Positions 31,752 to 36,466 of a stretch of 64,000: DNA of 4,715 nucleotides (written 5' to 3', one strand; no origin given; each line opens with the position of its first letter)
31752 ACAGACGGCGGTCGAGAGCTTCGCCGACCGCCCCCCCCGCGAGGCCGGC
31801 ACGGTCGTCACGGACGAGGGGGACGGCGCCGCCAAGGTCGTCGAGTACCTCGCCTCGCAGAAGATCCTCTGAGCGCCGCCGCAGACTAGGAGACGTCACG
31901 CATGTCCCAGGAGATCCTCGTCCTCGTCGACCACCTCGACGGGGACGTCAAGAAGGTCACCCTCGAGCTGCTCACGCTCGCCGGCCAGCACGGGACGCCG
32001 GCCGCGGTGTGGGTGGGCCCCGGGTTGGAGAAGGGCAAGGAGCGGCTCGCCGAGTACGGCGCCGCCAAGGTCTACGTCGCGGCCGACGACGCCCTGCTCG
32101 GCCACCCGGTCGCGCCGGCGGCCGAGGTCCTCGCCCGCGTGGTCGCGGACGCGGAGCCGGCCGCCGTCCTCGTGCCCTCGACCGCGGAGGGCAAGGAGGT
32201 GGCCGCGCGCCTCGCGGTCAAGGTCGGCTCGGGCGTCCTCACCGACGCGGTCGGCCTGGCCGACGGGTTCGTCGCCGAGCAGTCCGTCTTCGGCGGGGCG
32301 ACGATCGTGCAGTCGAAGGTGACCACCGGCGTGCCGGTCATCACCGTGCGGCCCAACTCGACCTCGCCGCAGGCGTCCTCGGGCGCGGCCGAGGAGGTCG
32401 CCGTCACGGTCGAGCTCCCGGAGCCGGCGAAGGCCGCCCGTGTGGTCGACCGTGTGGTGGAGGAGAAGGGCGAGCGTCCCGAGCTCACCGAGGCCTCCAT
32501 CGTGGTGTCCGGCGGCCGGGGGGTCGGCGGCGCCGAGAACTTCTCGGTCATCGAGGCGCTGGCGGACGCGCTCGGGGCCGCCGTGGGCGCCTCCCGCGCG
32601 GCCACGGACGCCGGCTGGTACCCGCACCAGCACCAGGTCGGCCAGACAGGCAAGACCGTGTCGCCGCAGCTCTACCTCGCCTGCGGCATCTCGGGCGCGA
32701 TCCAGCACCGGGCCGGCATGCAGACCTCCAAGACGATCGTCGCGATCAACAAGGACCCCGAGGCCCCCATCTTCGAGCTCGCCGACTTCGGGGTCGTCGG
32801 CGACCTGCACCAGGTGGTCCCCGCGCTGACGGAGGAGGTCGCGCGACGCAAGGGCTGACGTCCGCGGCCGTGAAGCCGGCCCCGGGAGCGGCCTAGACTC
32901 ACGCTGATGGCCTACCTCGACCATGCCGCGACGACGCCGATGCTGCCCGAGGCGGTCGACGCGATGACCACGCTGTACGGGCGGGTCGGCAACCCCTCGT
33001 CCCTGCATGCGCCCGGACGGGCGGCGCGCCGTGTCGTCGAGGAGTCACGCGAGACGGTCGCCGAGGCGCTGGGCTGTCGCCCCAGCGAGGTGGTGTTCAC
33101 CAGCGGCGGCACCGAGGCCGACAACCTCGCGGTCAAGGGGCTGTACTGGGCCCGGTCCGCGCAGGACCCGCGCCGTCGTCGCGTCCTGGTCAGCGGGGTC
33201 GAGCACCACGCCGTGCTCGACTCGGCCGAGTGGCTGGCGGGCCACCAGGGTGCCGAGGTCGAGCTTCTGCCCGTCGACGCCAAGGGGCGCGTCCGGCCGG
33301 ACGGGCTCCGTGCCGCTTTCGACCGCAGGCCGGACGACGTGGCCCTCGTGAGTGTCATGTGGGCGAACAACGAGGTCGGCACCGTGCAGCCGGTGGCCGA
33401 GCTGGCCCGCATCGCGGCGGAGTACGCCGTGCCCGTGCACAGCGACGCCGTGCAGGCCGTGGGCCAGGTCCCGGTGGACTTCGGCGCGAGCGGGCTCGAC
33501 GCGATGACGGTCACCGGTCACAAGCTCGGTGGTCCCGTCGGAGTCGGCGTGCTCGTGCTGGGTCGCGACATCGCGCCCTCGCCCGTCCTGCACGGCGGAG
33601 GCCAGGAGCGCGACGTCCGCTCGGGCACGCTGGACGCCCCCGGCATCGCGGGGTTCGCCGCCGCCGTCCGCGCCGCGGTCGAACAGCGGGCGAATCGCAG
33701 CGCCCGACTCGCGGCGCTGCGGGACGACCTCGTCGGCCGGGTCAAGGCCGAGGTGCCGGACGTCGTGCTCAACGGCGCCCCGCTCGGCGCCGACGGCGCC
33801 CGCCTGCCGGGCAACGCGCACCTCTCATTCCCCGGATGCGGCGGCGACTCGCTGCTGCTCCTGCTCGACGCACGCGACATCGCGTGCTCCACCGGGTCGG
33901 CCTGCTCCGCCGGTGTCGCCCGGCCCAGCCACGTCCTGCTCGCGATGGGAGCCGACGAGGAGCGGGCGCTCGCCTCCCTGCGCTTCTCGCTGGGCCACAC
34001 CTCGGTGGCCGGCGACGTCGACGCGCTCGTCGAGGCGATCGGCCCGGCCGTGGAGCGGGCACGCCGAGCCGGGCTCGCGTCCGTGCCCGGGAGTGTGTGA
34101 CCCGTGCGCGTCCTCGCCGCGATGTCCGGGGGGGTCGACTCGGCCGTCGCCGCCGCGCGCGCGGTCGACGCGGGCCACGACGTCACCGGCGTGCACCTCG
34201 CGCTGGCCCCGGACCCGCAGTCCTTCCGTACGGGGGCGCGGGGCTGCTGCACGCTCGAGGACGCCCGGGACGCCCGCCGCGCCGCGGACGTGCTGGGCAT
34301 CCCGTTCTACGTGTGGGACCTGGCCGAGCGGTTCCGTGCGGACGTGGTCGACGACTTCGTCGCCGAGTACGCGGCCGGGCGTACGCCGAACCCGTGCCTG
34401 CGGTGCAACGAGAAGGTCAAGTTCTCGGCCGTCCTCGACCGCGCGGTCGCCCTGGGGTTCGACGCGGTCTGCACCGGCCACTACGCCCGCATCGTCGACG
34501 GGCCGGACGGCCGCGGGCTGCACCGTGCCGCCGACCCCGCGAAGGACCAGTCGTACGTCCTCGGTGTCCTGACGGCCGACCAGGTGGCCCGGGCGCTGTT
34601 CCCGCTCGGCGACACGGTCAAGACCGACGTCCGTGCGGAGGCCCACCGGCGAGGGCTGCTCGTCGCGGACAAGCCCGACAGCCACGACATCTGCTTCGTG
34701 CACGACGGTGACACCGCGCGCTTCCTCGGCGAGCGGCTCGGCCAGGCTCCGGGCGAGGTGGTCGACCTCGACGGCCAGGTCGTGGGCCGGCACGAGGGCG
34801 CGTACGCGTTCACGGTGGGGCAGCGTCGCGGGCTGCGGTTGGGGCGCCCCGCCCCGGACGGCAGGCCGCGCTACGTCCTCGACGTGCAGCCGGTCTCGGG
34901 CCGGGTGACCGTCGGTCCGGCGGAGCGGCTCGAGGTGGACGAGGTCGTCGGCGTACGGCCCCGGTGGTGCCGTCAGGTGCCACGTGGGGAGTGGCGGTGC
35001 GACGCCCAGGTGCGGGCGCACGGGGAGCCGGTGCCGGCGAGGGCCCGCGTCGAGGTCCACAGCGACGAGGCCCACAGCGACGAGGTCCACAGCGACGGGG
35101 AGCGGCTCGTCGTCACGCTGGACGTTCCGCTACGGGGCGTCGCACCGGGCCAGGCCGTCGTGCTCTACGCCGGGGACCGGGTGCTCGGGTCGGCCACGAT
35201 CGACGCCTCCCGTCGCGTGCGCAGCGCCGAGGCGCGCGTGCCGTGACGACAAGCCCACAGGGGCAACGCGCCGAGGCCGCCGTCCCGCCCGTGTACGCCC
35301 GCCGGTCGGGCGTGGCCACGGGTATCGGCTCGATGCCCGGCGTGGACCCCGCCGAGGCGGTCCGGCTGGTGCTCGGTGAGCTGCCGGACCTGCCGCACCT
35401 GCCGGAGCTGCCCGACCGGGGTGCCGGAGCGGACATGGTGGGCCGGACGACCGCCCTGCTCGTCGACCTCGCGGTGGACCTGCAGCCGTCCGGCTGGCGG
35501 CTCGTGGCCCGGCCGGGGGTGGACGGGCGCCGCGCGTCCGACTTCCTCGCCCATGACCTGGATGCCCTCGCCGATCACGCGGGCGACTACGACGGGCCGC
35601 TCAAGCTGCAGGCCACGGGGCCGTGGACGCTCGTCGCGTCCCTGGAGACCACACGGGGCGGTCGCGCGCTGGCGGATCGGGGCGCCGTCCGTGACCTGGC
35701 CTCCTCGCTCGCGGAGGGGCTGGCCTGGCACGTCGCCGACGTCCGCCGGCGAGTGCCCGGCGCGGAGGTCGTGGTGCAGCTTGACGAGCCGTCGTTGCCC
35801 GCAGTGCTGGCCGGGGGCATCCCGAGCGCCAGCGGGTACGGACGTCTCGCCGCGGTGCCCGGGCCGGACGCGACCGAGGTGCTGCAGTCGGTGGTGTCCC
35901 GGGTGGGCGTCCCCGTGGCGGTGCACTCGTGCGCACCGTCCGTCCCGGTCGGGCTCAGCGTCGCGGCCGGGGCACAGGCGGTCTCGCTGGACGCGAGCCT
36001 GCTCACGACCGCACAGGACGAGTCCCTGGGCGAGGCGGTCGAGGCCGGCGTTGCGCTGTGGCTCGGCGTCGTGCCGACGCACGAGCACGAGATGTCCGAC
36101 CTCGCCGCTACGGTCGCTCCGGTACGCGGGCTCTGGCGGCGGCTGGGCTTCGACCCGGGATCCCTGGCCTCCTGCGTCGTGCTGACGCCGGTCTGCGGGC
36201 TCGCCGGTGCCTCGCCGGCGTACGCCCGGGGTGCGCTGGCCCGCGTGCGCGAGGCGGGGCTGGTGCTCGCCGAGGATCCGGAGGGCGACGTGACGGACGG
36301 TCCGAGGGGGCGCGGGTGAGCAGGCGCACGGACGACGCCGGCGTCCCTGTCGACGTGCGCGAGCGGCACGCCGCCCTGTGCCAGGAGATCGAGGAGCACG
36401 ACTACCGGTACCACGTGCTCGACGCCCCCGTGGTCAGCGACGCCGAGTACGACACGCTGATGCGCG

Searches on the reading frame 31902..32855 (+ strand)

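Call 22: search_protein_families(library=pfam, proteins=[window:31902-32855:+], max_evalue=0.00001)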
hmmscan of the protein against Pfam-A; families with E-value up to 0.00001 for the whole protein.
window:31902-32855:+ (318 aa): 2 families
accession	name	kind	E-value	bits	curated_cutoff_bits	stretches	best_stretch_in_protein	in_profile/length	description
PF00766.25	ETF_alpha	-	2.5e-37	127.1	27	1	194-274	1-81/81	Electron transfer flavoprotein FAD-binding domain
PF01012.27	ETF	-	5.8e-32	111.4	26.7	1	5-173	1-179/181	Electron transfer flavoprotein domain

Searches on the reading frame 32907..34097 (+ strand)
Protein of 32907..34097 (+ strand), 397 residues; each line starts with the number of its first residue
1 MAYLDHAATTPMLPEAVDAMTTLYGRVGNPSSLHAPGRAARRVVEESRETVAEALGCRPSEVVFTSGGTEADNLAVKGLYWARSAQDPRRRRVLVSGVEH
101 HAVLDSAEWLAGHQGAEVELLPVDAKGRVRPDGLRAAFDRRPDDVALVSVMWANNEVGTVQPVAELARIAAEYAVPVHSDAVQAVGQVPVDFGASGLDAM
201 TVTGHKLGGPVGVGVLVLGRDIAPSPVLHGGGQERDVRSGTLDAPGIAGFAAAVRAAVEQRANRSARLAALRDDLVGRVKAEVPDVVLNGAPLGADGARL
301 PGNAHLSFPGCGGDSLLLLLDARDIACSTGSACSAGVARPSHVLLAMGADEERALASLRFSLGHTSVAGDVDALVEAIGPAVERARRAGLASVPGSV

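Call 22: search_protein_families(library=pfam, proteins=[window:32907-34097:+], max_evalue=0.00001)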
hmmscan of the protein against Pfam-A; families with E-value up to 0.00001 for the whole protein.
window:32907-34097:+ (397 aa): 2 families
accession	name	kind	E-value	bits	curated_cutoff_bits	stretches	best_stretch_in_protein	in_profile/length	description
PF00266.25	Aminotran_5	-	2.5e-60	204.8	21.5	1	3-374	2-371/371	Aminotransferase class-V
PF01212.27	Beta_elim_lyase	-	6.6e-11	42.5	27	1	44-263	34-225/288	Beta-eliminating lyase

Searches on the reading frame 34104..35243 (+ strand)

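Call 22: search_protein_families(library=pfam, proteins=[window:34104-35243:+], max_evalue=0.00001)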
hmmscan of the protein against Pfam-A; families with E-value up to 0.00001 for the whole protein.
window:34104-35243:+ (380 aa): 3 families
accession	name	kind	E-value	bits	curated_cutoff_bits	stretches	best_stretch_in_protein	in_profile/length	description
PF03054.22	tRNA_Me_trans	-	1.5e-71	240.7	20.6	1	1-200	1-201/202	tRNA methyl transferase HUP domain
PF20259.3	tRNA_Me_trans_M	-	3.4e-19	68.6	27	1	206-271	2-65/66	tRNA methyl transferase PRC-barrel domain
PF20258.4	tRNA_Me_trans_C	-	6.9e-17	62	20.6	1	284-366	7-77/77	Aminomethyltransferase beta-barrel domain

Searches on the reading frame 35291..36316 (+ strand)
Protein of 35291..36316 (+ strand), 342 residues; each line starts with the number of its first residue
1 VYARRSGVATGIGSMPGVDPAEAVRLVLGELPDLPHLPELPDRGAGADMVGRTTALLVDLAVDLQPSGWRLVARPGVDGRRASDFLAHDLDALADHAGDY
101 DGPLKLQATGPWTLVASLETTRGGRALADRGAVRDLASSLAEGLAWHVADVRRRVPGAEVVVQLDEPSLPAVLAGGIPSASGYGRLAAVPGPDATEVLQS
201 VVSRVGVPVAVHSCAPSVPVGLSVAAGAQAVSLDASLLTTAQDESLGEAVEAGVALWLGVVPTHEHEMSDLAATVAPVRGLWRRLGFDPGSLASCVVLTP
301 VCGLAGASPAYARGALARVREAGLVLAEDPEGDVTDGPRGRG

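Call 114: search_protein_families(library=pfam, proteins=[window:35291-36316:+], max_evalue=0.000001)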
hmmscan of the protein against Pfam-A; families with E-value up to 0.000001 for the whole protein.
window:35291-36316:+ (342 aa): 1 family
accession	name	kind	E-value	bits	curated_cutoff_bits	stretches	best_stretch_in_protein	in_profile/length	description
PF01717.24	Meth_synt_2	-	2.3e-09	37.4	21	1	10-322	4-321/324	Cobalamin-independent synthase, Catalytic domain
